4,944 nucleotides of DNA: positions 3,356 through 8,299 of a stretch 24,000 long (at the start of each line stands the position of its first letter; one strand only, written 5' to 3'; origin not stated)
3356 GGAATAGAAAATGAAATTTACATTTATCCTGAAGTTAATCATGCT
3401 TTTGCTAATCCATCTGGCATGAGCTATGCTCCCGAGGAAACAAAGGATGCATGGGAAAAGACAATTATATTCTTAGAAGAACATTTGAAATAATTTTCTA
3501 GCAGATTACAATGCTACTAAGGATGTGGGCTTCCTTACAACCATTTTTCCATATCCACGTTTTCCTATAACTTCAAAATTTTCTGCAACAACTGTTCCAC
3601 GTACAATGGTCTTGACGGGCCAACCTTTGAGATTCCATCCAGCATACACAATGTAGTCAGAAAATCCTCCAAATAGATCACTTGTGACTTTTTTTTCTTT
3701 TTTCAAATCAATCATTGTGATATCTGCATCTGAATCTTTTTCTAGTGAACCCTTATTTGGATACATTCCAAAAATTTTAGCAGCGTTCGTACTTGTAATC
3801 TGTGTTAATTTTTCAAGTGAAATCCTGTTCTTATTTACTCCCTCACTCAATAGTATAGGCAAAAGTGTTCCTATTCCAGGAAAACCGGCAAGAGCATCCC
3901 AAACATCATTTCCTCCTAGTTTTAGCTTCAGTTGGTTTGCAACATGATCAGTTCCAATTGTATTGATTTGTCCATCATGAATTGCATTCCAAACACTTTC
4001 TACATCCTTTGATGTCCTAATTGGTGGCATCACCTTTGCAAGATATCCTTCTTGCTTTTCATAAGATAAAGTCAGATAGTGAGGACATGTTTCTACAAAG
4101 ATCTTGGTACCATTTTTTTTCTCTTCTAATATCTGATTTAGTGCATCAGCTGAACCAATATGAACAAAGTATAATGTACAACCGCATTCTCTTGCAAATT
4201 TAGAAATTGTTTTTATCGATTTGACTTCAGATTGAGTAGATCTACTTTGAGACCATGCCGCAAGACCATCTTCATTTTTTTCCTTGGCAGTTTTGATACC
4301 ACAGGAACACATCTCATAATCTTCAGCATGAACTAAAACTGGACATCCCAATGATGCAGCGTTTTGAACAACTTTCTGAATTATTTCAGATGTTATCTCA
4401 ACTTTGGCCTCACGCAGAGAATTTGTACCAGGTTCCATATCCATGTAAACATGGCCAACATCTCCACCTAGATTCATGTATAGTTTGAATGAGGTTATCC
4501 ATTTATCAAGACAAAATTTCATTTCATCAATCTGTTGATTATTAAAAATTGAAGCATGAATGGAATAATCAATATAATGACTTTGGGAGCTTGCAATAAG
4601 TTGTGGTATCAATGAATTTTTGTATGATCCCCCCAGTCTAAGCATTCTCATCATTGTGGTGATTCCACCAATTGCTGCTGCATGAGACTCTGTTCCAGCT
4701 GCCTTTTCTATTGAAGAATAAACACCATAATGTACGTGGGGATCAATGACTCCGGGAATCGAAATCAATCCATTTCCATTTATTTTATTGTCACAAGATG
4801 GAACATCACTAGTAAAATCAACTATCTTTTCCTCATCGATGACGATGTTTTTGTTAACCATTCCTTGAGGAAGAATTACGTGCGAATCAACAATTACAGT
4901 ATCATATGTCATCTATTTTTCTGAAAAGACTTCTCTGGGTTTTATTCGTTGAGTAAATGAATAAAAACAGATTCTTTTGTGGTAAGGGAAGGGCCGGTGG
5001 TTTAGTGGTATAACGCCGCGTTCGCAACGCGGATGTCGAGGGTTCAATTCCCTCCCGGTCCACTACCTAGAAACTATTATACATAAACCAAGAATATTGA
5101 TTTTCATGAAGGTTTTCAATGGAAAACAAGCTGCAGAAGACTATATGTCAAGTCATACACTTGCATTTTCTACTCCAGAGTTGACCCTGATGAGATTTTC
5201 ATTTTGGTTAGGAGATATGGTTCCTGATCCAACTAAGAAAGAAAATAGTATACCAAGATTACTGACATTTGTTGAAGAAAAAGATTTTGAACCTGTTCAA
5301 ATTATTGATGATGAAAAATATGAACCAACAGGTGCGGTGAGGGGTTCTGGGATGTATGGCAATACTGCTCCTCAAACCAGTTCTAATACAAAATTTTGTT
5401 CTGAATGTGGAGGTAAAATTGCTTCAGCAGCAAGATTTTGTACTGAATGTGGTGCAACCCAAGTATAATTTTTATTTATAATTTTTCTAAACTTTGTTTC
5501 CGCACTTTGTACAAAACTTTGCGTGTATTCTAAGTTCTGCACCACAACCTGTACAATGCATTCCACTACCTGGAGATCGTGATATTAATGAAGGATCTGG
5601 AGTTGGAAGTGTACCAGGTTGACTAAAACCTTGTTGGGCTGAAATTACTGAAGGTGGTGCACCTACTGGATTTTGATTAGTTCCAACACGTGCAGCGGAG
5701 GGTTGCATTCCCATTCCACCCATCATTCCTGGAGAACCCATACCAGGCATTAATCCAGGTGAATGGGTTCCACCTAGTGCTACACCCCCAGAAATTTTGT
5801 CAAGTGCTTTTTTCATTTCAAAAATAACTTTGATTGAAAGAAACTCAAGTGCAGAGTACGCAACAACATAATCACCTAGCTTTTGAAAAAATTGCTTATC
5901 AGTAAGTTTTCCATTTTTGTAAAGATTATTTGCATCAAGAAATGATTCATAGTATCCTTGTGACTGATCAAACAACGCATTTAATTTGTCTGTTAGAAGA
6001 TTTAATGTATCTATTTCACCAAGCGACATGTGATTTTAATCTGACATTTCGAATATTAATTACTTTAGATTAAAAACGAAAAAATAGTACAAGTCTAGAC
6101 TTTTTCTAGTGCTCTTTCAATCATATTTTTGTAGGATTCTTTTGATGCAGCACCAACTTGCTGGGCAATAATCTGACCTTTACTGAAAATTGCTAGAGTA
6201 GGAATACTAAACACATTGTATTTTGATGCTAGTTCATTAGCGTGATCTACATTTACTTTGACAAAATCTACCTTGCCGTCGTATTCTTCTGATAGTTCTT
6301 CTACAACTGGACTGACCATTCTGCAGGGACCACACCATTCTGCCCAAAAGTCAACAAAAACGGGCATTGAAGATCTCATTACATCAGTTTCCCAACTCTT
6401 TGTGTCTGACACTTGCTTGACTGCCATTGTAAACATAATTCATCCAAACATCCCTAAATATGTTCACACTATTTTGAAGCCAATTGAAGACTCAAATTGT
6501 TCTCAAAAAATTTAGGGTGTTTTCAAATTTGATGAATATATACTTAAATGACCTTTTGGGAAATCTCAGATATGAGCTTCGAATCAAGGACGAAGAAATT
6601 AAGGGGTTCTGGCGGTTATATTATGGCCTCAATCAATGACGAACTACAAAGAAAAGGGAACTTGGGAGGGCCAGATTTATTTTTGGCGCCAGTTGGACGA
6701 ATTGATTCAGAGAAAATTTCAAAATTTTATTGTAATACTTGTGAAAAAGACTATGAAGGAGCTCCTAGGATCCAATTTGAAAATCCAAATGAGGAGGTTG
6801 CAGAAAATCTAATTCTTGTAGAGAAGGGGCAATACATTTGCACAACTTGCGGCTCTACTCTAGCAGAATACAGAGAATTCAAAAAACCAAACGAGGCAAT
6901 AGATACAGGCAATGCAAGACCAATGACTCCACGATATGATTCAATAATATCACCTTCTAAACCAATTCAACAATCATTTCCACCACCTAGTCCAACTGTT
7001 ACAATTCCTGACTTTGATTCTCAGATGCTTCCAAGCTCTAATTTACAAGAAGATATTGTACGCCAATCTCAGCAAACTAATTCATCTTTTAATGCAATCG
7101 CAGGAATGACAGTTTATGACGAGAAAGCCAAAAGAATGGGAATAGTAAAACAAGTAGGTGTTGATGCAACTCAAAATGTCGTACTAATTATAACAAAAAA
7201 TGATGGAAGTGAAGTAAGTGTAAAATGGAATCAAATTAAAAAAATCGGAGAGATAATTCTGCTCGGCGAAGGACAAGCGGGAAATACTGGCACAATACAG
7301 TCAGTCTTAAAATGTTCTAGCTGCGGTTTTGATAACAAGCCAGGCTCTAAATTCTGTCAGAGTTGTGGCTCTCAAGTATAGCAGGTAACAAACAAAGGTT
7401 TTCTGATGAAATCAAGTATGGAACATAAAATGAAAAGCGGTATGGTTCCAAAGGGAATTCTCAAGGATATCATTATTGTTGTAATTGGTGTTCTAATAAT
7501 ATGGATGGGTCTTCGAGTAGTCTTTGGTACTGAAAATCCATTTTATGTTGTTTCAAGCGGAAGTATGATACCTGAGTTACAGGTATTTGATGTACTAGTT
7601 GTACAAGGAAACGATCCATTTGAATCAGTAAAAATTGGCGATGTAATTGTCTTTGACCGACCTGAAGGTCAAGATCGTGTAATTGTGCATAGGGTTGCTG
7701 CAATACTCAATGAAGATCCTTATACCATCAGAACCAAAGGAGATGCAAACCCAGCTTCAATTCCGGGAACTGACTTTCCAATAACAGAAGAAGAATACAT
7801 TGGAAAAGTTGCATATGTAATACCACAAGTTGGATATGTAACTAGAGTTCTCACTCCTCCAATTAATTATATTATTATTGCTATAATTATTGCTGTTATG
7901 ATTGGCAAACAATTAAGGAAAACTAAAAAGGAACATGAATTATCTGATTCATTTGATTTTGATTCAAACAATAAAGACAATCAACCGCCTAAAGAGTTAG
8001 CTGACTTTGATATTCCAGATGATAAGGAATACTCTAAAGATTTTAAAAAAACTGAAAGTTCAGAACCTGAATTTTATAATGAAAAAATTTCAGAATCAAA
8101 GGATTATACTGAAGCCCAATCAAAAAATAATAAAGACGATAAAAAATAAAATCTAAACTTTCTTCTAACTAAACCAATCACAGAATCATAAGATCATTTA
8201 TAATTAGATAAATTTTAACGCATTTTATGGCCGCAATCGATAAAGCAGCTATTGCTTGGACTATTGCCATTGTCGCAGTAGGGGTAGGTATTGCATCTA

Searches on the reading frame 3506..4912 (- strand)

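Call 72: search_protein_families(library=pfam, proteins=[window:3506-4912:-], max_evalue=0.00001)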
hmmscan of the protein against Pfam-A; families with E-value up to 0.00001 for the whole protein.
window:3506-4912:- (468 aa): 2 families
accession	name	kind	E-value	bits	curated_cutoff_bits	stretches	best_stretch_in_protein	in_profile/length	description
PF01979.26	Amidohydro_1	-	1.3e-19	71.1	25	1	170-442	129-345/345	Amidohydrolase family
PF07969.17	Amidohydro_3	-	2.1e-09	37.8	29.7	0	361-442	404-471/472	Amidohydrolase family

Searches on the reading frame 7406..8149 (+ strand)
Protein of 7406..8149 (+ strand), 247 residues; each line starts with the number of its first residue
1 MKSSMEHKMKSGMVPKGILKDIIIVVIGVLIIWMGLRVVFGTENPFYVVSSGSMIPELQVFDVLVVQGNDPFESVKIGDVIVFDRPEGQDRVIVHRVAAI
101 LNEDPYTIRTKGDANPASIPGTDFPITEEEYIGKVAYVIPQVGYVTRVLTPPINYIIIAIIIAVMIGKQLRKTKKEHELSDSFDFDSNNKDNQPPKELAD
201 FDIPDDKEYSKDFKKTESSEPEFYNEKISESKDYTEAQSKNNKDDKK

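Call 72: search_protein_families(library=pfam, proteins=[window:7406-8149:+], max_evalue=0.00001)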
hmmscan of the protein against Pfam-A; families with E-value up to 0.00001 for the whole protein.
window:7406-8149:+ (247 aa): 1 family
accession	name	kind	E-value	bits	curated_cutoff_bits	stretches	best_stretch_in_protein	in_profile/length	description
PF10502.14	Peptidase_S26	-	7.1e-07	29.8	22.9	1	24-100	6-80/168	Signal peptidase, peptidase S26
